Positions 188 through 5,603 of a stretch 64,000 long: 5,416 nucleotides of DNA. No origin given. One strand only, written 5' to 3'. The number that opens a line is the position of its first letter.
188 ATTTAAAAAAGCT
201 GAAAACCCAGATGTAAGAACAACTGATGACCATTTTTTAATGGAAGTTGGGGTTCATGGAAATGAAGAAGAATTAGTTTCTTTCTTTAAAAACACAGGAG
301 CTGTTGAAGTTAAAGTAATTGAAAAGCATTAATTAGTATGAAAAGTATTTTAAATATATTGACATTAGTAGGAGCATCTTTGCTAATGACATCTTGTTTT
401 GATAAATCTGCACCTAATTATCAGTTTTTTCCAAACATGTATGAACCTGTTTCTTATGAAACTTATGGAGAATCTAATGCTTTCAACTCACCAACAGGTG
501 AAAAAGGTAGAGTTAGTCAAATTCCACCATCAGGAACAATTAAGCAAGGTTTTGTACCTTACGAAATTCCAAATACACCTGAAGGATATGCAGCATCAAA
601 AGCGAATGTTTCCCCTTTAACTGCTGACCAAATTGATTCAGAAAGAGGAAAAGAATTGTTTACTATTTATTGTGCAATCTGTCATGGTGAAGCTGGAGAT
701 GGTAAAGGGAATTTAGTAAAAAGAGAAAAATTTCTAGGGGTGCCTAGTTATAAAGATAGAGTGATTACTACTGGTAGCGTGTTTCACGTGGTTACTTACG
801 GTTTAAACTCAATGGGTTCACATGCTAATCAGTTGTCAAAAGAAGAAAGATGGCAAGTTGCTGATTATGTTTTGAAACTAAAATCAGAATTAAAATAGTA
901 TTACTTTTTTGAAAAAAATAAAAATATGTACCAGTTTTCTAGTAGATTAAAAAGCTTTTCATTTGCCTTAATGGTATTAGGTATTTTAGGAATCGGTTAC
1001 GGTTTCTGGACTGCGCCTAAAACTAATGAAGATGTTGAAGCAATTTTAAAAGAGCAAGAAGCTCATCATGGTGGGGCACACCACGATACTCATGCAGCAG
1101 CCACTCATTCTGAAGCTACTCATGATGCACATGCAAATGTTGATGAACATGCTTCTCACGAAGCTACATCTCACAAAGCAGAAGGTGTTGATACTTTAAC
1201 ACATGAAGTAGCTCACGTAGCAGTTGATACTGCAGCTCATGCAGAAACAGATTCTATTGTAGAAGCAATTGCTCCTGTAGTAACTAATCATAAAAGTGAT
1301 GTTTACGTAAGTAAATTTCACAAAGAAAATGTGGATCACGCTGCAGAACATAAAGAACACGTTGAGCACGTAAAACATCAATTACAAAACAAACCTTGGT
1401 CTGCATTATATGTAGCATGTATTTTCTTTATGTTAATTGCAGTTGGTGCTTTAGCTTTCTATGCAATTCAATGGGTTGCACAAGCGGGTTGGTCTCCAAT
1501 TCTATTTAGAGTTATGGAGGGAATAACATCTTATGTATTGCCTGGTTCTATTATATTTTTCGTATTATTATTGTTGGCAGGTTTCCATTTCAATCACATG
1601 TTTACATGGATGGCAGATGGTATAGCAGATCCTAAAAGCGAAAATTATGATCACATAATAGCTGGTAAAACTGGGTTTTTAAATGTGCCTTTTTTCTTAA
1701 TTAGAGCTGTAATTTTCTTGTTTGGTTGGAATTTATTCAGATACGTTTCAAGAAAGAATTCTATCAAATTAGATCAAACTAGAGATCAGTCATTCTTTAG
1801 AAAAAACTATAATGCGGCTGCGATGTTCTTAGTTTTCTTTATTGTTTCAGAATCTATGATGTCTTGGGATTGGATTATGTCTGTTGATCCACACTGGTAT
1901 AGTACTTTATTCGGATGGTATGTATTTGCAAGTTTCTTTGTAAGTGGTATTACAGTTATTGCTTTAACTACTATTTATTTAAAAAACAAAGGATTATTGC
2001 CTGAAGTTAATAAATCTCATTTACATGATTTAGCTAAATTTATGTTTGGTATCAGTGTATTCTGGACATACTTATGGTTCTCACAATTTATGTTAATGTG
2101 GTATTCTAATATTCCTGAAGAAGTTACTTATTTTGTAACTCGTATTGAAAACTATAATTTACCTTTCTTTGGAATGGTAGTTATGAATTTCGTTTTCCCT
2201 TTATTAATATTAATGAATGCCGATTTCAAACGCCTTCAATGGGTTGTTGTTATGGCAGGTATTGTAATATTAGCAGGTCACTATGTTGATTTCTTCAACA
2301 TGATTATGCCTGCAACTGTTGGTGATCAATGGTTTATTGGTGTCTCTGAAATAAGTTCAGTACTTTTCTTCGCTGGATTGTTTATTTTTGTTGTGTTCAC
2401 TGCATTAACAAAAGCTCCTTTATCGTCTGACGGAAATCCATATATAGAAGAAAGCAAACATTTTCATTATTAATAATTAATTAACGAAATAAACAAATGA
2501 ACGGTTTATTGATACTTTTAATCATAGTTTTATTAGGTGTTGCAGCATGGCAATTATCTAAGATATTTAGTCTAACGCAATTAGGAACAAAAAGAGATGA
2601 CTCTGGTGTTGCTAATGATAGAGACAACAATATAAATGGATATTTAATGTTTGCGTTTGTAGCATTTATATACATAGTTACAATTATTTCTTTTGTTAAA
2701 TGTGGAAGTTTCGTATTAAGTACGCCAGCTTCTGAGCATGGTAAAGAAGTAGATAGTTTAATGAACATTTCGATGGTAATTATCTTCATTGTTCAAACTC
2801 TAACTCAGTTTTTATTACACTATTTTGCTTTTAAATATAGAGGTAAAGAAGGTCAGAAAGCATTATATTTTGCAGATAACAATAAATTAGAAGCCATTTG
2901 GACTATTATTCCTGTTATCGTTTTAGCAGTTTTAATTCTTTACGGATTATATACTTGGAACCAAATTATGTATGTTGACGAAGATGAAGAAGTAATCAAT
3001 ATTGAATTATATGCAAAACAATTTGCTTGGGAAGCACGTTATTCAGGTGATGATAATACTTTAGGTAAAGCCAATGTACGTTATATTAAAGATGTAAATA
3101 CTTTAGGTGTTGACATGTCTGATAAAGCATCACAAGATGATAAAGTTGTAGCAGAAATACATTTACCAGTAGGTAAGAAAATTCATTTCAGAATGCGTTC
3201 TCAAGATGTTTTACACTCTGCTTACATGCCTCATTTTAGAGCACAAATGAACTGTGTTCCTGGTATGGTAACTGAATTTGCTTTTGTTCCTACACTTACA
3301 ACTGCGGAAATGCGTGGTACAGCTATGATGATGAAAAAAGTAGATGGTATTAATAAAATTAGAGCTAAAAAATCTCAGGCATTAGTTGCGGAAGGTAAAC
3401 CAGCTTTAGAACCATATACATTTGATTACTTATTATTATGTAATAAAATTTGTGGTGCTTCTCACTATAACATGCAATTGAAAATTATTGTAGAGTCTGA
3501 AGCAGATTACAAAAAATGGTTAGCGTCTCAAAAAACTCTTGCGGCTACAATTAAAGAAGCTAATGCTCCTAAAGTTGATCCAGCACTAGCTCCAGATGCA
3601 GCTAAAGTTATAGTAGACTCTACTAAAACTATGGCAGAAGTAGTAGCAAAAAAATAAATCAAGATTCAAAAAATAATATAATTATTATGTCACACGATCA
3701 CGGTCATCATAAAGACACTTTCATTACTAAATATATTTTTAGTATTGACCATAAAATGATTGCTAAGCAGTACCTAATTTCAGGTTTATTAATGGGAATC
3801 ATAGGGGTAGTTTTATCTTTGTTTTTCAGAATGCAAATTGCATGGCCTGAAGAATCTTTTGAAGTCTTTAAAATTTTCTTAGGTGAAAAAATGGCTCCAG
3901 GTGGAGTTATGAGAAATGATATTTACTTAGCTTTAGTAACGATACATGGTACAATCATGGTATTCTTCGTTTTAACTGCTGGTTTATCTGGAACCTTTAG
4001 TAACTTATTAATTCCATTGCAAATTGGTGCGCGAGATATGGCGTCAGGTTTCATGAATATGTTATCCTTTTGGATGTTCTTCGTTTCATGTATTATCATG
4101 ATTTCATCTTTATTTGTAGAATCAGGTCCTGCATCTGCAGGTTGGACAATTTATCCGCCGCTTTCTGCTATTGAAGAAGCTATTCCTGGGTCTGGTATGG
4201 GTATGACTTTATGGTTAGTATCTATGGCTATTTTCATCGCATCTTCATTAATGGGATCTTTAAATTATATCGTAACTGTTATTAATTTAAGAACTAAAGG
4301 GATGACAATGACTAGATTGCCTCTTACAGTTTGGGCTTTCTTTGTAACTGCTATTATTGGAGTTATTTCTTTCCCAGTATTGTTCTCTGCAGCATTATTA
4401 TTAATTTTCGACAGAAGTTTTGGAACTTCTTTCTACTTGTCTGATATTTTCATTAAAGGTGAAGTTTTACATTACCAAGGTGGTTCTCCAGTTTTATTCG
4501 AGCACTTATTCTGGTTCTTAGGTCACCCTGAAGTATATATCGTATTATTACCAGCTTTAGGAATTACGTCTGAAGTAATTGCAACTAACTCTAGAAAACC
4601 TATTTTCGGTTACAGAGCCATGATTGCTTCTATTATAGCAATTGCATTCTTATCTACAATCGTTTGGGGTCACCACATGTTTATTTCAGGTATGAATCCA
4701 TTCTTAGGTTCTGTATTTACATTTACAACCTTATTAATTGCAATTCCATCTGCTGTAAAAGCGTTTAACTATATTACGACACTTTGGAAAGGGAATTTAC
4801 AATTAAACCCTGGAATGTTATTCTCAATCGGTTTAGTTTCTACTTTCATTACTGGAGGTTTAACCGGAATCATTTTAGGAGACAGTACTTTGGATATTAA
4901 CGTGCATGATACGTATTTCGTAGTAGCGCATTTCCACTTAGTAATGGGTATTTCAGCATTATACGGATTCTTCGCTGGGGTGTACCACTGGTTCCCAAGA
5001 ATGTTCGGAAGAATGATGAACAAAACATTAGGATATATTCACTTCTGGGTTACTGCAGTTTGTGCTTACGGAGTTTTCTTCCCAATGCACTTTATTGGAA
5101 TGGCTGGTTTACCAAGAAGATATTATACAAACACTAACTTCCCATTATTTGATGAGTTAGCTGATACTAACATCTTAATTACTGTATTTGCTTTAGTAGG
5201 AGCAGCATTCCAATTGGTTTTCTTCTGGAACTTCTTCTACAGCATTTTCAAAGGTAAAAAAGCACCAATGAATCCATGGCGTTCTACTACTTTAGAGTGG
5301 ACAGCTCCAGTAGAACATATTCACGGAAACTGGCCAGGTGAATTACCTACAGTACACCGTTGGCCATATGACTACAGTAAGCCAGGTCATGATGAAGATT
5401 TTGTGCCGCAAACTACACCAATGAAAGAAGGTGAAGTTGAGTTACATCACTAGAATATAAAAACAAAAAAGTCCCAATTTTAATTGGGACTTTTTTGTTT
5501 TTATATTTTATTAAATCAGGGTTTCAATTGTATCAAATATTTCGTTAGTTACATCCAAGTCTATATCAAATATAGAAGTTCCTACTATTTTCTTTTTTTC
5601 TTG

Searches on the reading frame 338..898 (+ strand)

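Call 31: search_protein_families(library=pfam, proteins=[window:338-898:+], max_evalue=0.001)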
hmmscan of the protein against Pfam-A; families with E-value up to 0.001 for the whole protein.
window:338-898:+ (186 aa): 2 families
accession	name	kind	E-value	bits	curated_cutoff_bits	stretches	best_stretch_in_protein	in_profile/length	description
PF13442.11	Cytochrome_CBB3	-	1.1e-11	45.3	27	1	102-178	4-68/68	Cytochrome C oxidase, cbb3-type, subunit III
PF00034.26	Cytochrom_C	-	7.5e-07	30.8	21.3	1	102-182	2-90/90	Cytochrome c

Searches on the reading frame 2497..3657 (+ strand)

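Call 31: search_protein_families(library=pfam, proteins=[window:2497-3657:+], max_evalue=0.001)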
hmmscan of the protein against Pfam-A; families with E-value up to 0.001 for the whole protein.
window:2497-3657:+ (386 aa): 2 families
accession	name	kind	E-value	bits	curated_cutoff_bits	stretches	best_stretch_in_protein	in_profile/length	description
PF02790.20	COX2_TM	-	2.7e-10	40.7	22.8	1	74-151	8-86/88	Cytochrome C oxidase subunit II, transmembrane domain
PF00116.26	COX2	-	1.1e-06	28.9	22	1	173-264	7-91/120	Cytochrome C oxidase subunit II, periplasmic domain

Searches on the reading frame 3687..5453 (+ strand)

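Call 20: search_protein_families(library=pfam, proteins=[window:3687-5453:+], max_evalue=0.001)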
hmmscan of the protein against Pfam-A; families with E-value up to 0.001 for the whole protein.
window:3687-5453:+ (588 aa): 1 family
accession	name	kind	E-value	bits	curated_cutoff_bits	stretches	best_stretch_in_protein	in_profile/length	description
PF00115.25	COX1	-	3.4e-137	458.3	34.8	1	25-503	2-435/436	Cytochrome C and Quinol oxidase polypeptide I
